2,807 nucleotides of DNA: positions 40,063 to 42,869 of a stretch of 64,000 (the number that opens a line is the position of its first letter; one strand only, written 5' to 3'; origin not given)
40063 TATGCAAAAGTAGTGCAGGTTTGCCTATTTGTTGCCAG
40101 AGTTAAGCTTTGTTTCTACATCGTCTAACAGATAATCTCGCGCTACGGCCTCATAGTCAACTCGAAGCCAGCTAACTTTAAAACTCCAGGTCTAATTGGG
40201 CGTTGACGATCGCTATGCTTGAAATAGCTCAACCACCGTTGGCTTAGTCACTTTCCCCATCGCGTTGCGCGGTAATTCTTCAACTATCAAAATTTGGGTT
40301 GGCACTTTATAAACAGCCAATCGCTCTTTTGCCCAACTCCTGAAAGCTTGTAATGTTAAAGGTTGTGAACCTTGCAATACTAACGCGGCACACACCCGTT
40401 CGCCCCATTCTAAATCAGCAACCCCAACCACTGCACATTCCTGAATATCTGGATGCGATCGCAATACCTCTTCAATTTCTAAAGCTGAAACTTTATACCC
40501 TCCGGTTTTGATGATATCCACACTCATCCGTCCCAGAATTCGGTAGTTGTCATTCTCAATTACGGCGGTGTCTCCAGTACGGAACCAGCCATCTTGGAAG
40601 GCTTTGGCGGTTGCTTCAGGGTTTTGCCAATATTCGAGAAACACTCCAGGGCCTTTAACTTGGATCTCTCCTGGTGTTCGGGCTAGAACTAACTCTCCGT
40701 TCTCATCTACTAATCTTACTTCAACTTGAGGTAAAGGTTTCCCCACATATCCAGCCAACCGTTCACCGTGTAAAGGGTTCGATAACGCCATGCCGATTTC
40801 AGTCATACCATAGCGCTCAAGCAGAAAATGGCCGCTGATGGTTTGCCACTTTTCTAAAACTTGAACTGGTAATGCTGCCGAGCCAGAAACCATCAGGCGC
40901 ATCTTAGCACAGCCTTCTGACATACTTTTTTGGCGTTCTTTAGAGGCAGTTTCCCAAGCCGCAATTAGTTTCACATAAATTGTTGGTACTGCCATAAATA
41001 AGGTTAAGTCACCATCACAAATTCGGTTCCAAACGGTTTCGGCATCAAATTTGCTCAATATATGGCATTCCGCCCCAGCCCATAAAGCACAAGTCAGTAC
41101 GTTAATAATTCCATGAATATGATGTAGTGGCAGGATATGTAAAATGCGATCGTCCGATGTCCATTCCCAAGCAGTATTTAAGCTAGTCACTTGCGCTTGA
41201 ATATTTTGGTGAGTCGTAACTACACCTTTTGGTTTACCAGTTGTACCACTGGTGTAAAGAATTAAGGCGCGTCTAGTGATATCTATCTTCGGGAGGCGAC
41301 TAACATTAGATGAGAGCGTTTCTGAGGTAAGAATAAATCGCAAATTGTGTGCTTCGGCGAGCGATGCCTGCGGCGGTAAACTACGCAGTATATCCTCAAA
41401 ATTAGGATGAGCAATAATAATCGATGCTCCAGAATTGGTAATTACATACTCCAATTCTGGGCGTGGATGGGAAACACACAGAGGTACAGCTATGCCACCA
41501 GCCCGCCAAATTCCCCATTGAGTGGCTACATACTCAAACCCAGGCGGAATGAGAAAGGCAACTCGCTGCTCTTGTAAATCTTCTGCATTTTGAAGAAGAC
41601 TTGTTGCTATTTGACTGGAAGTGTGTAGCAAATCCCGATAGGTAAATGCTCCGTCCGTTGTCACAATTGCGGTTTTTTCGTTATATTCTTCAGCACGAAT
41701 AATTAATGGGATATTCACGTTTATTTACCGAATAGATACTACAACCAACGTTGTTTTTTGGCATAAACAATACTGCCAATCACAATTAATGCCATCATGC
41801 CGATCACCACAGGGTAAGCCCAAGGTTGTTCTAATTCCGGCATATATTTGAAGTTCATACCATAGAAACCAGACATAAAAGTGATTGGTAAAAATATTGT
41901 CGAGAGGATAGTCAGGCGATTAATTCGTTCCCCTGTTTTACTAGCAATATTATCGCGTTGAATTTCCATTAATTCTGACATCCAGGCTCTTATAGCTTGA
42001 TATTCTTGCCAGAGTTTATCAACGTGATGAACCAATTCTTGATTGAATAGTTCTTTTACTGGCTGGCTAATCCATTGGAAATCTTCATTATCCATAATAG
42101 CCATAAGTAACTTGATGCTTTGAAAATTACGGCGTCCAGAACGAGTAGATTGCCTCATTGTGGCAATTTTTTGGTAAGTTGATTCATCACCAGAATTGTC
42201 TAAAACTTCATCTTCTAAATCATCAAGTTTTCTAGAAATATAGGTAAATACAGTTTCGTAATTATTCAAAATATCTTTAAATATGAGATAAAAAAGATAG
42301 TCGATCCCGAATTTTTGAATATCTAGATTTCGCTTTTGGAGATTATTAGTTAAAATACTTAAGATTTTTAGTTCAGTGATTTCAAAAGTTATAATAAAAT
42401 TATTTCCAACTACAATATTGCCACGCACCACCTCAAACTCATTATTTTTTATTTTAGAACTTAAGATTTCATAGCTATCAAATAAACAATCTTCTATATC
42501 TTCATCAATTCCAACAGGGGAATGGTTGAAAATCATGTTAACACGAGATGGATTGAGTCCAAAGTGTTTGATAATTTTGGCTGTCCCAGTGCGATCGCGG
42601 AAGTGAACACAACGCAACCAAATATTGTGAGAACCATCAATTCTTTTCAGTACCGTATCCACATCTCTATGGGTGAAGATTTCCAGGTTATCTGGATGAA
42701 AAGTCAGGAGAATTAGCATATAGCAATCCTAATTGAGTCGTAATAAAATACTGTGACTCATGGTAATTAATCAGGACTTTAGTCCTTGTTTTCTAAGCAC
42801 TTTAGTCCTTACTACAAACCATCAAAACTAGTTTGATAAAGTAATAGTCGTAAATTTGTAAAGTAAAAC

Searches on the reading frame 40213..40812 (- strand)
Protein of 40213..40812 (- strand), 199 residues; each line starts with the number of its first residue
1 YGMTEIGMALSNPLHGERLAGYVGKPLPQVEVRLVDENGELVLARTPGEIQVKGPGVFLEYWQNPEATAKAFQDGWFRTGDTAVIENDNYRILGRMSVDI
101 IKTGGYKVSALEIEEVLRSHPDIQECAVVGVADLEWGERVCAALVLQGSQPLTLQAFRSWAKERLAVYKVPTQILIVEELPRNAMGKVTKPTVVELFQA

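Call 61: find_related_loci(query=window:40213-40812:-, collection=genome_contigs, flank=3500)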
Query window:40213-40812:- (199 aa) in genome_contigs; peptide patterns used: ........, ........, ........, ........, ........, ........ (x = any residue, [..] = any of these).
599 stretches matched a pattern (row limit reached: there are more); 585 encode a relative of the query (tblastn E <= 1e-3); the best 80 are kept; 80 distinct loci.
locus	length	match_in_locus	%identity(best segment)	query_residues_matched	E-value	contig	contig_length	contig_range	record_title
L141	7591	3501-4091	97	1-197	4e-129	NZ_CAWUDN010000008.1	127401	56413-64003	Nostoc sp. PCC 9305 isolate Nostoc CCY 9926 NODE_8_length_127401_cov_147.833250, whole genome shotgun sequence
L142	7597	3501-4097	96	1-199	2e-127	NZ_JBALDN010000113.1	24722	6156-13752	MAG: Nostoc sp. isolate P2081 bin 11 NODE_1814_length_24722_cov_120.646526, whole genome shotgun sequence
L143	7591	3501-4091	95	1-197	6e-127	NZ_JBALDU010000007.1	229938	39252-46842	MAG: Nostoc sp. isolate P2164 bin 3 NODE_7_length_229938_cov_16.256001, whole genome shotgun sequence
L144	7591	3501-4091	95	1-197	6e-127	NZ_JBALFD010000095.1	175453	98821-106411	MAG: Nostoc sp. isolate P9121 bin 11 NODE_12_length_175453_cov_106.132227, whole genome shotgun sequence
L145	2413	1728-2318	96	1-197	2e-133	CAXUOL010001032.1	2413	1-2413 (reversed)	MAG TPA_asm: uncultured Nostoc sp. isolate public_SRR14722285_metawrap_bin.1 genome assembly, contig: public_SRR14722285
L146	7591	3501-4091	95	1-197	6e-126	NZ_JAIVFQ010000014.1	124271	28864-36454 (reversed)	Nostoc favosum CHAB5714 strain CHAB 5714 NODE_14_length_124271_cov_75.973853, whole genome shotgun sequence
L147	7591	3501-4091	95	1-197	9e-126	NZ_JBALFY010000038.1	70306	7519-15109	MAG: Nostoc sp. isolate S62 bin 9 NODE_40_length_70306_cov_31.373659, whole genome shotgun sequence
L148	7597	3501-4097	93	1-199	5e-125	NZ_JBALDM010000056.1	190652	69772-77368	MAG: Nostoc sp. isolate P2039 bin 23 NODE_66_length_190652_cov_140.148139, whole genome shotgun sequence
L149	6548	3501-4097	93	1-199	4e-125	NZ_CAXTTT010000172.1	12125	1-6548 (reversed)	MAG: uncultured Nostoc sp. isolate public_SRR14721954_metawrap_bin.4 public_SRR14721954_metawrap_bin.4_172, whole genome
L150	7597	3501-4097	93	1-199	2e-124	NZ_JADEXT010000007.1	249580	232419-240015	Nostoc sp. LEGE 12447 NODE_20_length_2, whole genome shotgun sequence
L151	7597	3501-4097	91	1-199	2e-123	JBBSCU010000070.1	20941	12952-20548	MAG: Chroococcales cyanobacterium isolate metawrap_la6_45 metawrap_la6_45_K_505706_L_20941_cov_36.3712, whole genome sho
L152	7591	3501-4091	92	1-197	3e-122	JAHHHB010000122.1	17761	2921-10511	MAG: Desmonostoc geniculatum HA4340-LM1 scaffold_323_c1, whole genome shotgun sequence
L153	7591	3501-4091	92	1-197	1e-121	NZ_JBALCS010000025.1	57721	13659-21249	MAG: Nostoc sp. isolate P12567 bin 1 NODE_64_length_57721_cov_219.808055, whole genome shotgun sequence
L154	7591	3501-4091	92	1-197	2e-121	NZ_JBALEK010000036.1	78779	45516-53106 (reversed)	MAG: Nostoc sp. isolate P6620 bin 4 NODE_293_length_78779_cov_40.504512, whole genome shotgun sequence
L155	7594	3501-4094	89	1-198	7e-121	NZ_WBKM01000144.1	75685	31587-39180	Nostoc sp. WHI contig-6930000010, whole genome shotgun sequence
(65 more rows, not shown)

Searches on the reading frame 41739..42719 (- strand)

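Call 68: search_protein_families(library=pfam, proteins=[window:41739-42719:-], max_evalue=0.00001)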
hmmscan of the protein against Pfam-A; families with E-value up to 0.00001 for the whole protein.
window:41739-42719:- (326 aa): 1 family
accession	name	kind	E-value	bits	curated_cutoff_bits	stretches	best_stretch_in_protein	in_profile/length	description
PF01544.23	CorA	-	1.9e-44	152.6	27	1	33-322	5-292/292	CorA-like Mg2+ transporter protein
